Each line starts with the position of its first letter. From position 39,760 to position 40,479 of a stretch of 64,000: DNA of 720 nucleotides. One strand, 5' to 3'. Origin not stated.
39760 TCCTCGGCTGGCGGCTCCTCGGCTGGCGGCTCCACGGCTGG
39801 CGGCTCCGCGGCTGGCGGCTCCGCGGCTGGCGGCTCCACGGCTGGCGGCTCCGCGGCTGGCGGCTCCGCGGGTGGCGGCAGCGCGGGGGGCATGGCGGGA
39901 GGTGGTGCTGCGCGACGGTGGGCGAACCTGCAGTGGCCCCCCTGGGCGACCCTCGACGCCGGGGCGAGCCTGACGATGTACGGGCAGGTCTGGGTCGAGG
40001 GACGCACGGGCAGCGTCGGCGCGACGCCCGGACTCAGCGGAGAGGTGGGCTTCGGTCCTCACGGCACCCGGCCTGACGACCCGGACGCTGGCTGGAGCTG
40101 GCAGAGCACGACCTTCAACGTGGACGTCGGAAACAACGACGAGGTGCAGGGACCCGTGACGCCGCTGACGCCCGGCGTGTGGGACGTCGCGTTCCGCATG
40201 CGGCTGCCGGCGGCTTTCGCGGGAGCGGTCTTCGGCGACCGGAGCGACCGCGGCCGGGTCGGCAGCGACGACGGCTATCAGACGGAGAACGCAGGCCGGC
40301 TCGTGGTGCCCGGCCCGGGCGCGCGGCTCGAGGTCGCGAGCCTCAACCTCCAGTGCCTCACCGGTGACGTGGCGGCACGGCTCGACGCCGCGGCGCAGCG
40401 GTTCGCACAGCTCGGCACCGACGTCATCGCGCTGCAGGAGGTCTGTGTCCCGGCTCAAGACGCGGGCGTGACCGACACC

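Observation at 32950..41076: Four-gene lipid-related operon: acyl-CoA ligase, membrane aminopropyltransferase-like protein, PLD-CBM20 and EEP lipoprotein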

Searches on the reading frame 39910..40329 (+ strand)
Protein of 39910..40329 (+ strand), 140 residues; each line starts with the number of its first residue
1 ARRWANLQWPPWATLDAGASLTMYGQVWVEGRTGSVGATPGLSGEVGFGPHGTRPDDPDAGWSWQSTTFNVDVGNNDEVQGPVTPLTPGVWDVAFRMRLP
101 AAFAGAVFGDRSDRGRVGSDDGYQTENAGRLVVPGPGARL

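Call 58: search_solved_structures(query=A4, max_evalue=10, show_alignments=3)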
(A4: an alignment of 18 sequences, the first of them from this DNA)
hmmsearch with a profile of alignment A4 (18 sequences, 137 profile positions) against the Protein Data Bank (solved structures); distinct sequences matched with E-value up to 10: 3.
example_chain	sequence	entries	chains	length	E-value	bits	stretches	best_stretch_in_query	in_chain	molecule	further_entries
6v81_A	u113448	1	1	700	0.41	13.9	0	39-85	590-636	Probable TonB-dependent receptor YncD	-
9c4o_A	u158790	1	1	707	0.42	13.9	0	39-85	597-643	Pyrroloquinoline quinone transporter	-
9flp_A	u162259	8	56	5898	2.1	11.6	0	5-44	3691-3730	The grappling hook protein A in the bacterium Aureispira sp. CCB-QB1 | The grappling hook protein A (GhpA) in the bacterium Aureispira sp. CCB-QB1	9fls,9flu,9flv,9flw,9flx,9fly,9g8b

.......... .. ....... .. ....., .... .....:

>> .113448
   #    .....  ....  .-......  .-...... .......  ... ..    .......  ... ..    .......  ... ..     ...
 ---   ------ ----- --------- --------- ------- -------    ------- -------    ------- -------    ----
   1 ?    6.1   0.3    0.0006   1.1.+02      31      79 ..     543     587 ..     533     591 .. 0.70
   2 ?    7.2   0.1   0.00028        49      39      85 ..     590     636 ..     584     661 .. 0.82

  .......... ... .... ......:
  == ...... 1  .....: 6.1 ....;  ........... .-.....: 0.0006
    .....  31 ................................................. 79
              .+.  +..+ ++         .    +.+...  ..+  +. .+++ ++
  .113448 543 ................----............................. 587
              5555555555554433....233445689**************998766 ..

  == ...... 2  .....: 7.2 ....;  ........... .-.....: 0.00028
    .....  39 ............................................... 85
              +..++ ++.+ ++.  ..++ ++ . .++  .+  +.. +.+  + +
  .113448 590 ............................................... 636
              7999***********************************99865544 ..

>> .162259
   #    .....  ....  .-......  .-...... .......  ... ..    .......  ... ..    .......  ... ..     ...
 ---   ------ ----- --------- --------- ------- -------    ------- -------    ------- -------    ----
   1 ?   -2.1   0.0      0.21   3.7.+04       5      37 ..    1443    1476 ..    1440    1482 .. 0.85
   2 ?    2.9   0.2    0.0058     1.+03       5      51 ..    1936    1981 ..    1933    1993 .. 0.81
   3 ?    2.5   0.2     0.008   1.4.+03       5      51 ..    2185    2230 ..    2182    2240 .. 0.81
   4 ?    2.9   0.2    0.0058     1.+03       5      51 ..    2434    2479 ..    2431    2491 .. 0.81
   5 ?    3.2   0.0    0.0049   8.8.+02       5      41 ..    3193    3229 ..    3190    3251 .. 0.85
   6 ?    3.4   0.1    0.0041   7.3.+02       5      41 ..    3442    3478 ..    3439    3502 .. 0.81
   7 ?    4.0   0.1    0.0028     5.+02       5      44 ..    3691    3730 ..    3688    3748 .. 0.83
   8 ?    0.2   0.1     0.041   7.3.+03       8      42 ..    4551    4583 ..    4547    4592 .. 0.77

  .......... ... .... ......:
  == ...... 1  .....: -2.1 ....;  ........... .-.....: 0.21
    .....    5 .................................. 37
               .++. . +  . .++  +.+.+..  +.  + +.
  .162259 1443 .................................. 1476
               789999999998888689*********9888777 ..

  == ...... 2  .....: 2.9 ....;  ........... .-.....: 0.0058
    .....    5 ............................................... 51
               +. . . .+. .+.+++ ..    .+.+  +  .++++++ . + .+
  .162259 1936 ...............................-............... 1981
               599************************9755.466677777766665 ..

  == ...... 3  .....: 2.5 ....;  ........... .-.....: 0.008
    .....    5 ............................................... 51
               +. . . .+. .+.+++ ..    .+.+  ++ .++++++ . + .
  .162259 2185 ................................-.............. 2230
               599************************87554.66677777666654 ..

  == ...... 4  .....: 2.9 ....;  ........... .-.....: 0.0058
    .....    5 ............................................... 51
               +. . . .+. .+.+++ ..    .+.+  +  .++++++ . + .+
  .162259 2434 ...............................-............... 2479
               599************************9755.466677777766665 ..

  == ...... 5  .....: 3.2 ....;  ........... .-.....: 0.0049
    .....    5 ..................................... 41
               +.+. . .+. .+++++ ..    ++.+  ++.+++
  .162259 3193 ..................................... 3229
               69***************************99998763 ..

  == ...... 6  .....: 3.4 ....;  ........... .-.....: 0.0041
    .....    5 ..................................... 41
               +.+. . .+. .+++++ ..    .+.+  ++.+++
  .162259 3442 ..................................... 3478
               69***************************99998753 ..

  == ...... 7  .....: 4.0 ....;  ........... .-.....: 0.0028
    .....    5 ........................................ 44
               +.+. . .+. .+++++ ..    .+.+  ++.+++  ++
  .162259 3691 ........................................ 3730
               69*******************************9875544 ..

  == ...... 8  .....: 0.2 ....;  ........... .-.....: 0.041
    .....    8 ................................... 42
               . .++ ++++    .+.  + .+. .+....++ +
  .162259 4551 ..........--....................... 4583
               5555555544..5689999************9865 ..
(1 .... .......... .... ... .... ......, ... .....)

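Call 59: search_protein_families(library=pfam, alignment_id=A4, max_evalue=1)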
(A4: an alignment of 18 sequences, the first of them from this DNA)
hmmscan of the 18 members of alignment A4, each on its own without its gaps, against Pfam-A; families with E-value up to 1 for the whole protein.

A. member 1, seq(140 aa): 0 families

B. families by the number of members that match (of 18 scanned): 2 families
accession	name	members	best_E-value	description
PF11896.14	GlgE_dom_N_S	4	0.0003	Alpha-1,4-glucan:maltose-1-phosphate maltosyltransferase, domain N/S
PF08272.16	Zn_Ribbon_Topo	1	0.94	Topoisomerase I zinc-ribbon-like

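Call 68: search_protein_representatives(alignment_id=A4)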
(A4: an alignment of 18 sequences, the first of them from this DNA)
Query: 18 sequences, 137 profile positions. Proteins with E-value up to 0.001 (for the whole library): 3511; up to 1e-10: 2681; up to 1e-30: 677. The best 150 are listed.
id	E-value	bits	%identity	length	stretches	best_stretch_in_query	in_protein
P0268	0.0e+00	2017.2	-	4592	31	10-131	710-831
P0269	0.0e+00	1233.6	-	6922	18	4-132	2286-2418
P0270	0.0e+00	1029.3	-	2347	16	10-134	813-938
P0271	4.3e-286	950.0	-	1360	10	3-133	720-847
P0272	1.5e-272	906.1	-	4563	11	3-129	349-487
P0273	5.2e-233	778.0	-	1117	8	3-134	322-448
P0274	3.0e-214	717.3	-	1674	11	12-134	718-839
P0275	1.3e-200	673.1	-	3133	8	3-131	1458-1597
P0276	3.7e-187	629.5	-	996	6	3-131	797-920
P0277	1.1e-185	624.8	-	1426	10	3-110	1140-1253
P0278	6.9e-183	615.7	-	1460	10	3-132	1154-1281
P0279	3.0e-176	594.2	-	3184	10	3-130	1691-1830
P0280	9.8e-174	586.1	-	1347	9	5-133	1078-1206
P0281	1.6e-172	582.1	-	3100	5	3-133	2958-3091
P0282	1.1e-170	576.2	-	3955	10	4-134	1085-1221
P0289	3.7e-142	483.8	-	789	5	3-135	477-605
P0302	2.2e-119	410.0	-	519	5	3-134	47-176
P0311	4.7e-114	392.8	-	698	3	2-132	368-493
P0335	5.2e-98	340.8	-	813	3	3-133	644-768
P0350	7.4e-91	317.6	-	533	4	3-109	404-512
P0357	1.7e-89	313.2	-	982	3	3-132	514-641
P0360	1.7e-88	310.0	-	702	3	3-134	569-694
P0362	4.1e-88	308.8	-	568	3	3-130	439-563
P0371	9.9e-86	301.0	-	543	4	3-132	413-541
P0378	3.4e-84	296.1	-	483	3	4-131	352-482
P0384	1.5e-82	290.7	-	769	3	3-134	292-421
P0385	3.6e-82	289.5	-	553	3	3-130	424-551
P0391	5.3e-80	282.5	-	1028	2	3-133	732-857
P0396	4.2e-78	276.3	-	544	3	4-135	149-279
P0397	6.1e-78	275.8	-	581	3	4-131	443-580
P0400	1.1e-76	271.7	-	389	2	3-131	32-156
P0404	1.6e-75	267.9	-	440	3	3-130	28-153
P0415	4.0e-72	257.0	-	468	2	3-133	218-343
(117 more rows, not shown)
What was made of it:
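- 39910..40329 (+): g4 beta-sandwich domain, a member of a large repeat family that has no Pfam model. 3511 representative proteins at E<=1e-3, with up to 31 copies per protein (call 68).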

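Call 69: search_protein_families(library=pfam, proteins=[P0302, P0400, P0404, P0378, P0350, P0371, P0396, P0385, P0362, P0397], max_evalue=0.001)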
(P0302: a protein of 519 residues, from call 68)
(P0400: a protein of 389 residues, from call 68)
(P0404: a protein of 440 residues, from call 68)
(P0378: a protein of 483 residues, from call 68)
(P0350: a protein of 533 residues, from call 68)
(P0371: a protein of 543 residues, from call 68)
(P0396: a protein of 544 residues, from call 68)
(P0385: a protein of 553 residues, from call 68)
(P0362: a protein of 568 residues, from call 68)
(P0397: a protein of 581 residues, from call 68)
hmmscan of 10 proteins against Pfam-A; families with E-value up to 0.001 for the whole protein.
P0302 (519 aa): 0 families

P0400 (389 aa): 1 family
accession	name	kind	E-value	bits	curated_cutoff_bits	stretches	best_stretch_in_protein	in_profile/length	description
PF13860.13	FlgD_ig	-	2.5e-07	31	27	1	315-373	13-72/79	FlgD Ig-like domain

P0404 (440 aa): 0 families

P0378 (483 aa): 0 families

P0350 (533 aa): 0 families

P0371 (543 aa): 1 family
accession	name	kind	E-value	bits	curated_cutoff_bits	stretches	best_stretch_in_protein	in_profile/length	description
PF01833.30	TIG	-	2e-12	47.3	20.9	1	46-124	2-79/84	IPT/TIG domain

P0396 (544 aa): 1 family
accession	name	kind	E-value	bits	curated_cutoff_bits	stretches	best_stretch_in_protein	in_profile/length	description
PF01833.30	TIG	-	7.5e-13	48.7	20.9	1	57-138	2-84/84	IPT/TIG domain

P0385 (553 aa): 1 family
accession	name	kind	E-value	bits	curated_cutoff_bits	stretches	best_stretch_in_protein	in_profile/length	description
PF01833.30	TIG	-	7.4e-13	48.7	20.9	1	54-120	3-70/84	IPT/TIG domain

P0362 (568 aa): 0 families

P0397 (581 aa): 1 family
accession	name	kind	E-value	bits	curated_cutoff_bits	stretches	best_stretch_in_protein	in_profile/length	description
PF01833.30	TIG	-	4e-09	36.8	20.9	1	67-129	3-66/84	IPT/TIG domain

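Call 70: search_protein_families(library=pfam, proteins=[P0273, P0276, P0289, P0311, P0391, P0357, P0335, P0360, P0384, P0415], max_evalue=0.001)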
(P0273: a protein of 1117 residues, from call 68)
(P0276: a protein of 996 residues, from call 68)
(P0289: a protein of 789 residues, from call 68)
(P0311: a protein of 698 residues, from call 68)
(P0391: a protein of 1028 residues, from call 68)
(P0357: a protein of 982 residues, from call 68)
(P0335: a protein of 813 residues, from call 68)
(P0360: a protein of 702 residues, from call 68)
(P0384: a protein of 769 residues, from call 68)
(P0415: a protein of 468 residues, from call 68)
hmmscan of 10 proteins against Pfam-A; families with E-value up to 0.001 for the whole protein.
P0273 (1117 aa): 0 families

P0276 (996 aa): 4 families
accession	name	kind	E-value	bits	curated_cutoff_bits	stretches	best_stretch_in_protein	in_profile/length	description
PF21060.3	Reovirus_L2_6th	-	3.9e-09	37.2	27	0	116-135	59-78/98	Reovirus core-spike protein lambda-2 (L2), 6th domain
PF11896.14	GlgE_dom_N_S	-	1e-06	29.6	25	0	715-741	61-83/179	Alpha-1,4-glucan:maltose-1-phosphate maltosyltransferase, domain N/S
PF18884.5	TSP3_bac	-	1.3e-06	28.5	25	1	938-957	1-20/22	Bacterial TSP3 repeat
PF14699.12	hGDE_N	-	3.1e-06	27.7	22.1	0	116-141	41-66/92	N-terminal domain from the human glycogen debranching enzyme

P0289 (789 aa): 0 families

P0311 (698 aa): 0 families

P0391 (1028 aa): 2 families
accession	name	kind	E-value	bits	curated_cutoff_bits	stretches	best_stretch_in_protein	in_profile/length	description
PF00932.25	LTD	-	3.7e-15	56.7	34.3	1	22-157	2-107/109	Lamin Tail Domain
PF00963.24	Cohesin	-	9.4e-05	23.1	24.1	1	227-349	5-137/139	Cohesin domain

P0357 (982 aa): 3 families
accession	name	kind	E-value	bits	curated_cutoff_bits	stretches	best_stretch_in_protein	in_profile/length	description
PF01833.30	TIG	-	7e-48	161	20.9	3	426-506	1-84/84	IPT/TIG domain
PF20144.5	TIG_SUH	-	9.7e-12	45.3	24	1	646-704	2-57/94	TIG domain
PF16179.11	RHD_dimer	-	3.5e-05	24.2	28.3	0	346-379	7-41/103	Rel homology dimerisation domain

P0335 (813 aa): 0 families

P0360 (702 aa): 0 families

P0384 (769 aa): 2 families
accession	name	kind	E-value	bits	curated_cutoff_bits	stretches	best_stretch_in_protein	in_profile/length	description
PF01833.30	TIG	-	3e-42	142.9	20.9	3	204-284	1-84/84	IPT/TIG domain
PF20144.5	TIG_SUH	-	4.2e-07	30.5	24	0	443-491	18-65/94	TIG domain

P0415 (468 aa): 1 family
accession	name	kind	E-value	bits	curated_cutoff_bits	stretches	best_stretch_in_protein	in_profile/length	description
PF11617.13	Cu-binding_MopE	-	9.4e-10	39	27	1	125-153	1-29/30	Putative metal-binding motif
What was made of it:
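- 39910..40329 (+): Partner domains are TIG, LTD, cohesin, TSP3, FlgD_ig and MopE-type motifs (calls 69-70).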
